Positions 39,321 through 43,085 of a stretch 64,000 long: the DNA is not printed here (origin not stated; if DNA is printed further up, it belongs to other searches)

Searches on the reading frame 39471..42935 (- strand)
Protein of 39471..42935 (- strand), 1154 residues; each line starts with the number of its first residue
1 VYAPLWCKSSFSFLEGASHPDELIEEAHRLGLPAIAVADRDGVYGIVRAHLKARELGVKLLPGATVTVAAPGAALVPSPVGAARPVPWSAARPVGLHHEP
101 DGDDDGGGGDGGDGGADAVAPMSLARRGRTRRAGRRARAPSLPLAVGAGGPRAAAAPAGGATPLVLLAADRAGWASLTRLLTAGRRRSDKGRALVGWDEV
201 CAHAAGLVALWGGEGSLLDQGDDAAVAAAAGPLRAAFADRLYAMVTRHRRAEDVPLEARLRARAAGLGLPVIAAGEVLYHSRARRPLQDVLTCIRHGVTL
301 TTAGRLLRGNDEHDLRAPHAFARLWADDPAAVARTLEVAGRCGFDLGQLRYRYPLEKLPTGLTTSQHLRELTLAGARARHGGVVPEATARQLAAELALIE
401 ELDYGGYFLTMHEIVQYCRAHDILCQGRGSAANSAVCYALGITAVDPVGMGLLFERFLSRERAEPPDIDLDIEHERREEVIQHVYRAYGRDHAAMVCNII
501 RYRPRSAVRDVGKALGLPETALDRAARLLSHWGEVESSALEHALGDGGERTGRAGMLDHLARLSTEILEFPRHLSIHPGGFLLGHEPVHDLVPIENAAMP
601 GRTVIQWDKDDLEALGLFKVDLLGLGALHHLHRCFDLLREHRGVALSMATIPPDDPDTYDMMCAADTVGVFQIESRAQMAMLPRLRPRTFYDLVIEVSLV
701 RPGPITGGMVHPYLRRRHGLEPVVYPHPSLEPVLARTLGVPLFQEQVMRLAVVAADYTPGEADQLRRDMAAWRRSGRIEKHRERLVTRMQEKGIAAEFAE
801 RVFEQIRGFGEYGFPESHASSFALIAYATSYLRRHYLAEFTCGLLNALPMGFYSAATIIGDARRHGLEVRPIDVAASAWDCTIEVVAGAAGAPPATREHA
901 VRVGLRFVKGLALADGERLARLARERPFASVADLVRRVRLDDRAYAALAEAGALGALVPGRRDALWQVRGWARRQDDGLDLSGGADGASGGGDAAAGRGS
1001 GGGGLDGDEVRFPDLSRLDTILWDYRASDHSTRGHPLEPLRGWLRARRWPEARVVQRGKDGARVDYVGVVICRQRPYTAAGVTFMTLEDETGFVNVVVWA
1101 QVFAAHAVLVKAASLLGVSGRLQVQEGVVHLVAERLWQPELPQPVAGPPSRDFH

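Call 33: find_encoding_contigs(protein=window:39471-42935:-, flank=8000, max_places=8)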
Protein window:39471-42935:- (1154 aa): 1 contig read that carries it; 1 place shown.
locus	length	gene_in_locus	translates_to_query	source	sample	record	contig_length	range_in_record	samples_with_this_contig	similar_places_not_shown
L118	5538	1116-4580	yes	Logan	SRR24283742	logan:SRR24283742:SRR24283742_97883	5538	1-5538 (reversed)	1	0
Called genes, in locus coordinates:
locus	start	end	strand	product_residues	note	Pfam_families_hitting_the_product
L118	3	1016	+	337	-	?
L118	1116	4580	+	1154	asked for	PF02811:PHP, PF07733:DNA_pol3_alpha, PF17657:DNA_pol3_finger, PF14579:HHH_6, PF01336:tRNA_anti-codon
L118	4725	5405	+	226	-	PF00486:Trans_reg_C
